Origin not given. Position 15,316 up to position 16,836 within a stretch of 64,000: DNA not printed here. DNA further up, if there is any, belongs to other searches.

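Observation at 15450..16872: Stand-alone reverse transcriptase with its own promoter, structured ~150-nt leader and terminator: candidate RT-ncRNA module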

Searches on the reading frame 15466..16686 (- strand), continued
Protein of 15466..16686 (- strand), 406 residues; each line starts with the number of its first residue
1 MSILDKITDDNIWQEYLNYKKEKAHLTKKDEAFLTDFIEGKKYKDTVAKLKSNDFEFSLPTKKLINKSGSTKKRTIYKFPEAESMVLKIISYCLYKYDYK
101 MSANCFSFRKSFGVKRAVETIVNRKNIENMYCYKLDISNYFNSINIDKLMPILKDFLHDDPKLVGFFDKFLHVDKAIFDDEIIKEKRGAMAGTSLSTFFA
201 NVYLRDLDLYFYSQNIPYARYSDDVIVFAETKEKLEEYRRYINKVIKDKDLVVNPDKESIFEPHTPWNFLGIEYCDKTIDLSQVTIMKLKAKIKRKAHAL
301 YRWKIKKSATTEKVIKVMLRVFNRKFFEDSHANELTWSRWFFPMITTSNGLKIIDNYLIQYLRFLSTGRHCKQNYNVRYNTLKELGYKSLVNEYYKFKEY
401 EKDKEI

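Call 67: search_protein_families(library=padloc, proteins=[L082:6001-7173:+, L083:6001-7176:+, L084:55-1230:+], max_evalue=1e-10)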
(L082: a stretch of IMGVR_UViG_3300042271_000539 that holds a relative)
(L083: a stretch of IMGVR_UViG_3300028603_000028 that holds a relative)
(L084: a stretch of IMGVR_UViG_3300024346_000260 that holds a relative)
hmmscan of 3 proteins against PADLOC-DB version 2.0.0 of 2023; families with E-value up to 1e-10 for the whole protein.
L082:6001-7173:+ (391 aa): 17 families
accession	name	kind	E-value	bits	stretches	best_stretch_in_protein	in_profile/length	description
PDLC03764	RT_UG26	-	9.3e-98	325.6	1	1-391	1-394/398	DRT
PDLC01136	RT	-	9.8e-36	121.5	1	65-270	65-260/263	RT (reverse transcriptase)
PDLC03754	RT_UG17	-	6.4e-30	102.3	1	69-376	76-371/429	DRT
PDLC02063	Cas1_IIIb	-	3e-29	100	1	70-316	74-282/617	-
PDLC03765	RT_UG27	-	2.1e-27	94.1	1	53-361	53-356/420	DRT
PDLC03779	RT_UG4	-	5.6e-25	86.1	1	71-315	61-296/307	DRT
PDLC03766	Drt9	-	1.8e-24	84.4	1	56-289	86-325/488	DRT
PDLC03757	Drt2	-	4.9e-18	63.4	1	178-324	280-429/502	DRT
PDLC03759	RT_UG21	-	2.4e-17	60.9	1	130-230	143-234/503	DRT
PDLC01607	RT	-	5.4e-16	57.2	1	105-268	20-161/161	"CAS-I,CAS-II,CAS-III,CAS-IV,CAS-V,CAS-VI; acquisition_associated"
PDLC02173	Drt2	-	2.4e-14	51.3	1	175-307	216-367/425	-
PDLC03756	RT_UG19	-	7.9e-14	49.6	1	127-350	145-361/562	DRT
PDLC03775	RT_UG36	-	1.1e-13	48.9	1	123-257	137-269/557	DRT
PDLC03771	RT_UG32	-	7.2e-13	46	1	124-234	157-258/521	DRT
PDLC03773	RT_UG34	-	1.1e-12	45.6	1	124-337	145-372/512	DRT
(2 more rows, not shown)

L083:6001-7176:+ (392 aa): 17 families
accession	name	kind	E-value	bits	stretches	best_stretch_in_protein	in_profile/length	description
PDLC03764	RT_UG26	-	6.1e-101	336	1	1-392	1-397/398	DRT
PDLC01136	RT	-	2.6e-36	123.4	1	28-270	36-261/263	RT (reverse transcriptase)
PDLC03765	RT_UG27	-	2.6e-32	110.3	1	9-361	11-357/420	DRT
PDLC03754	RT_UG17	-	6.6e-27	92.4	1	63-391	71-368/429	DRT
PDLC02063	Cas1_IIIb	-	1.5e-26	91.1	1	58-315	64-282/617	-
PDLC03766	Drt9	-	1.8e-20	71.2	1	56-288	87-325/488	DRT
PDLC03779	RT_UG4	-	2.3e-19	67.6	1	80-293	71-284/307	DRT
PDLC03757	Drt2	-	2.9e-18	64.1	1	182-321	282-427/502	DRT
PDLC03759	RT_UG21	-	1.5e-17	61.6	1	116-257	130-268/503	DRT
PDLC02173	Drt2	-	5.1e-16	56.9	1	183-302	226-363/425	-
PDLC03756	RT_UG19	-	1.9e-14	51.7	1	127-234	146-249/562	DRT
PDLC03773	RT_UG34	-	2.2e-14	51.3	1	120-261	142-294/512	DRT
PDLC01607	RT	-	3e-14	51.6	1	89-266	23-160/161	"CAS-I,CAS-II,CAS-III,CAS-IV,CAS-V,CAS-VI; acquisition_associated"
PDLC03786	RT_UG9_small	-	8.3e-13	46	1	119-258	136-283/541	DRT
PDLC03761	RT_UG23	-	1.4e-12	45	1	129-260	139-268/489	DRT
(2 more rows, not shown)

L084:55-1230:+ (392 aa): 19 families
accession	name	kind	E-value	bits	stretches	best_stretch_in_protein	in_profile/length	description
PDLC03764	RT_UG26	-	2.3e-94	314.4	1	1-392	1-395/398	DRT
PDLC01136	RT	-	9.7e-32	108.4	1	83-271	84-261/263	RT (reverse transcriptase)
PDLC03765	RT_UG27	-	3.1e-29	100.2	1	67-361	67-356/420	DRT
PDLC03754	RT_UG17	-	4.1e-25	86.5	1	128-378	128-368/429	DRT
PDLC02063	Cas1_IIIb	-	3.9e-21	73.2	1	32-300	36-275/617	-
PDLC03766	Drt9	-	9.2e-21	72.2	1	67-288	97-324/488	DRT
PDLC03779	RT_UG4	-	5.9e-20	69.6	1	108-314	96-295/307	DRT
PDLC03759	RT_UG21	-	7.4e-16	56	1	130-255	144-265/503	DRT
PDLC03768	Drt3a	-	2.8e-15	54.7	1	130-305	137-303/411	DRT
PDLC03773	RT_UG34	-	2.8e-15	54.2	1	129-335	151-370/512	DRT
PDLC03757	Drt2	-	5.1e-15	53.5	1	156-329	261-430/502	DRT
PDLC01607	RT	-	1.6e-14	52.5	1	119-268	38-161/161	"CAS-I,CAS-II,CAS-III,CAS-IV,CAS-V,CAS-VI; acquisition_associated"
PDLC02942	RT_III-A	-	1.7e-13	48.4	1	43-326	51-324/341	-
PDLC02173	Drt2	-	1.4e-12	45.6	1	168-307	210-367/425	-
PDLC03756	RT_UG19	-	1.4e-12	45.5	1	133-273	152-290/562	DRT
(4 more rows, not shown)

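Call 80: search_solved_structures(query=A4, max_evalue=0.00001, show_alignments=5)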
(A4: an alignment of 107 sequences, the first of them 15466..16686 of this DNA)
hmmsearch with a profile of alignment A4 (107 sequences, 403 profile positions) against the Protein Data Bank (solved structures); distinct sequences matched with E-value up to 0.00001: 29.
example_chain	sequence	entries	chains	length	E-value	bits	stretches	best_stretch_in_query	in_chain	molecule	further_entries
8bgj_A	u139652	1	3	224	1.8e-28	102.8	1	69-273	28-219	RNA-directed DNA polymerase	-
6ar1_A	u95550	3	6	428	9.1e-28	100.5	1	32-295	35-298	GsI-IIC RT | Trt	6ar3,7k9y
7uim_D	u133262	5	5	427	5.9e-26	94.5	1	88-314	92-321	Group II intron reverse transcriptase/maturase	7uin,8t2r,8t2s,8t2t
5hhj_A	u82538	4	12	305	6.8e-26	94.3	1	83-275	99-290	Retron-type reverse transcriptase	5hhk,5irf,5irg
7kft_D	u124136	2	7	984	1.4e-25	93.3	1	26-277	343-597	Cas6-RT-Cas1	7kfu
5hhl_A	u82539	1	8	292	2e-25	92.8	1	86-274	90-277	Retron-type reverse transcriptase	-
9ioa_A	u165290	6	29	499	1.8e-20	76.5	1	34-294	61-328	RNA-dependent DNA polymerase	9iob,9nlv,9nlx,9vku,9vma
5g2x_C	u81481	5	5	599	7.1e-18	67.9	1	35-245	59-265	GROUP II INTRON-ENCODED PROTEIN LTRA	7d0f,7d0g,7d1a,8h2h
6me0_C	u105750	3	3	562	1.7e-16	63.4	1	99-320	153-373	Maturase reverse transcriptase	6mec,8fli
9d4s_A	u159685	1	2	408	9.1e-16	61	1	114-293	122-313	Group II intron-like 4 reverse transcriptase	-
9d5x_A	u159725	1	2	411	9.2e-16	61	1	114-293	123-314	Group II intron-like 4 reverse transcriptase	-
7v9u_A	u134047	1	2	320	1.4e-12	50.4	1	92-294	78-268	RNA-directed DNA polymerase from retron EC86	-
9n69_E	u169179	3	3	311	1.6e-12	50.3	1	128-296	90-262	RNA-directed DNA polymerase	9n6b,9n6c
7v9x_A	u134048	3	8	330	1.6e-12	50.3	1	92-294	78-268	RNA-directed DNA polymerase from retron EC86 | Retron Ec86 reverse transcriptase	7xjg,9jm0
8qbk_A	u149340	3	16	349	1.9e-12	50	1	92-294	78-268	Retron Ec86 reverse transcriptase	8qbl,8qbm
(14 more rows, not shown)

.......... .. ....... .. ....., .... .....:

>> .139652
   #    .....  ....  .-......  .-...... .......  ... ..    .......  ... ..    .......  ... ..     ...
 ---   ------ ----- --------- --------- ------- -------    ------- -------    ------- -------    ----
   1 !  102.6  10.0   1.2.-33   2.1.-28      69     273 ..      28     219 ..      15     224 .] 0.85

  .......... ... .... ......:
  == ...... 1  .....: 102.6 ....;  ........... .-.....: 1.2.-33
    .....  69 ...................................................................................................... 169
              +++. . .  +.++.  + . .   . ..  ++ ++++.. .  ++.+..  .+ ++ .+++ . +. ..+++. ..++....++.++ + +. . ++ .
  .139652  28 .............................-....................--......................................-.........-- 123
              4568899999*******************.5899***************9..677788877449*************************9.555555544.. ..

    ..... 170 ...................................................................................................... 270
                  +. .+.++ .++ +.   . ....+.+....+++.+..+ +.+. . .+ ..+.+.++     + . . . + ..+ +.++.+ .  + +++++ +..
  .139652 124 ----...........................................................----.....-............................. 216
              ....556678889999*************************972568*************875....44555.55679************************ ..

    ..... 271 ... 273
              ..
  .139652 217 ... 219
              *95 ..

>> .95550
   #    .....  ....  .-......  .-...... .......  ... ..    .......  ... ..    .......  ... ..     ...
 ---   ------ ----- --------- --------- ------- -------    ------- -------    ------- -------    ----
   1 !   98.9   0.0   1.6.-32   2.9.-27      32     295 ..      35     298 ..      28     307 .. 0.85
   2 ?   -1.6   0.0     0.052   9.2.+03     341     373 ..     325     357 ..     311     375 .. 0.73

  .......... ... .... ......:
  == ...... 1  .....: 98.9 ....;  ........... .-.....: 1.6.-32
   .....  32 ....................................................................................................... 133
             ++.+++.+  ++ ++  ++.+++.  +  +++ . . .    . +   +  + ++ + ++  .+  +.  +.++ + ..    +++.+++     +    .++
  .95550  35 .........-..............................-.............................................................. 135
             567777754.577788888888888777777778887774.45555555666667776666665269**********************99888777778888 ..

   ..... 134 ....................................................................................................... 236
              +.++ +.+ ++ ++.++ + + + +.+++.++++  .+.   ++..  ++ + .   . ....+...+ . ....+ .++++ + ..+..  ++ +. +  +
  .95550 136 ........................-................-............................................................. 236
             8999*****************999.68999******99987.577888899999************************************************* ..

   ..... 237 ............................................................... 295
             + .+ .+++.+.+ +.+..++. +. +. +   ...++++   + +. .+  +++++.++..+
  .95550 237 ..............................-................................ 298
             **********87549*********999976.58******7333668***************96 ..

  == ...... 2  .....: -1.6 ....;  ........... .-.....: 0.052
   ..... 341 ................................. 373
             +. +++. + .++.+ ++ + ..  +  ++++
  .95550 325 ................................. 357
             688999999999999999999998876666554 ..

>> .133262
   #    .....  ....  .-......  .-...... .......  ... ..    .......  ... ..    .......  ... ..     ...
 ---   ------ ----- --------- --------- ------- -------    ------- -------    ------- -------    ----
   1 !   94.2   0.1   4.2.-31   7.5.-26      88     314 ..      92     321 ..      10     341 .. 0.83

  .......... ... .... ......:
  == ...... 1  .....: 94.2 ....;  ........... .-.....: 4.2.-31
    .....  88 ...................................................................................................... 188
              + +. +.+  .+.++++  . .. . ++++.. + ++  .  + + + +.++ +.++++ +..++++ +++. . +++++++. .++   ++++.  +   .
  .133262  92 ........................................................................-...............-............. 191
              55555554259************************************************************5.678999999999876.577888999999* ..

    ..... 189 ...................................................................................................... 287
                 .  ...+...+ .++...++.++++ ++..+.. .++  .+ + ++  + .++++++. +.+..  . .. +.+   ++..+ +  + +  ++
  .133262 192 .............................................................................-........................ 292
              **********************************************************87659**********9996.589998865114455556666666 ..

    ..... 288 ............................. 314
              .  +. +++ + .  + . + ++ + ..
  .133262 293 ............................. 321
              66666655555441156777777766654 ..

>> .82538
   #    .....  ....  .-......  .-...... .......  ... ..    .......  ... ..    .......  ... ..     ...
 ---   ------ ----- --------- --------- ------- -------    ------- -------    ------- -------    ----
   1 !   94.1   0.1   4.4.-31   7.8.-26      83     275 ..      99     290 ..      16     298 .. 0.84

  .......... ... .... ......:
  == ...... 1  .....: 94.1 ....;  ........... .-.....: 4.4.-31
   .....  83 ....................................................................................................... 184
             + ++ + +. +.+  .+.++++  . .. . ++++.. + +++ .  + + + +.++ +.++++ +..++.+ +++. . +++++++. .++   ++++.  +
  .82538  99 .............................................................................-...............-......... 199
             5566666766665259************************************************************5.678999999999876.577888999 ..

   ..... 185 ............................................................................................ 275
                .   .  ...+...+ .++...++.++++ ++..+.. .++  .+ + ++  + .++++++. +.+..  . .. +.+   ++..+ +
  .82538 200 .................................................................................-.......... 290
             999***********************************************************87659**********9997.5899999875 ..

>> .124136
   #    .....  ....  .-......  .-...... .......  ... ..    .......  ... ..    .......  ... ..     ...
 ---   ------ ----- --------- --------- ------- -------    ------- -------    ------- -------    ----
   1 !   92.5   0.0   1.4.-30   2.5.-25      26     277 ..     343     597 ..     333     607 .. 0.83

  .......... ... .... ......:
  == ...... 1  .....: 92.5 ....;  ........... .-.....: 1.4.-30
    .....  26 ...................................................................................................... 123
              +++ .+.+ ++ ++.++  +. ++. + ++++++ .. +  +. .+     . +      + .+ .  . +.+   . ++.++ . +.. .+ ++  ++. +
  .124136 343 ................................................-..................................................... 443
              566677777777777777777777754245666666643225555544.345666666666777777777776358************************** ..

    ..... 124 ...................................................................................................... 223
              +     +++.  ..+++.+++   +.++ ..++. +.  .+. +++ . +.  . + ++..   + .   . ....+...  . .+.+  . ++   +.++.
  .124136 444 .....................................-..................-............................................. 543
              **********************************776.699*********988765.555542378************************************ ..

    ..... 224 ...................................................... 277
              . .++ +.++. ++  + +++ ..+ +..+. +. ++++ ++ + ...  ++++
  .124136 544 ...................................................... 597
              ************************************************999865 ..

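Call 82: find_encoding_contigs(protein=P0066, flank=4000, max_places=2)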
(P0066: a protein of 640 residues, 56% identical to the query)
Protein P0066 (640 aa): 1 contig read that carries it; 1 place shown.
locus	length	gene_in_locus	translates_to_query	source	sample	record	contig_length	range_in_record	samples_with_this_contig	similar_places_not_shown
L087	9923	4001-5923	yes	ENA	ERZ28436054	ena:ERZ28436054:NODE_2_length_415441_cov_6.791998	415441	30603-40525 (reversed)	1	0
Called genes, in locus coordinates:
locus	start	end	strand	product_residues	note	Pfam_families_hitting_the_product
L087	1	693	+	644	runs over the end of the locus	PF00664:ABC_membrane, PF00005:ABC_tran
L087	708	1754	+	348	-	PF01699:Na_Ca_ex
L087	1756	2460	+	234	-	PF05857:TraX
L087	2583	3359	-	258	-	PF01048:PNP_UDP_1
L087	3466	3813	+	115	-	-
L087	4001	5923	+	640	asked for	PF00078:RVT_1, PF12146:Hydrolase_4 (weak), PF00561:Abhydrolase_1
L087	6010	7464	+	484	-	PF18736:pEK499_p136 (faint)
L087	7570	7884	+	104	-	-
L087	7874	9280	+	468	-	-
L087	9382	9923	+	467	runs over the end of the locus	PF00070:Pyr_redox (faint), PF00890:FAD_binding_2 (faint), PF01946:Thi4 (weak), PF03486:HI0933_like (weak), PF13450:NAD_binding_8 (weak), PF13738:Pyr_redox_3 (weak), PF07992:Pyr_redox_2 (weak), PF21688:FAD-depend_C, +2 more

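Call 84: search_protein_families(library=pfam, proteins=[P0066, L087:3466-3813:+], max_evalue=0.01)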
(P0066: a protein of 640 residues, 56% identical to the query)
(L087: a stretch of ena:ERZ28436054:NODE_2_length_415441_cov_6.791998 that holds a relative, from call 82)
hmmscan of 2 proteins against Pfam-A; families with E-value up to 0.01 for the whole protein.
P0066 (640 aa): 5 families
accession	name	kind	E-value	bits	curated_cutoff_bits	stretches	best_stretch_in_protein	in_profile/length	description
PF00078.32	RVT_1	-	1.4e-20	74.3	29.6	1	63-271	5-204/205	Reverse transcriptase (RNA-dependent DNA polymerase)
PF00561.26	Abhydrolase_1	-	5.2e-09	36.6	25.8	1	422-512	2-89/245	alpha/beta hydrolase fold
PF12146.15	Hydrolase_4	-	1e-08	35.2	27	1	418-531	2-115/239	Serine aminopeptidase, S33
PF00326.27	Peptidase_S9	-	0.0004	20.4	22.6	1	476-626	47-194/213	Prolyl oligopeptidase family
PF12697.13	Abhydrolase_6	-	0.0044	18.1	26.3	1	424-535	2-98/217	Alpha/beta hydrolase family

L087:3466-3813:+ (115 aa): 0 families
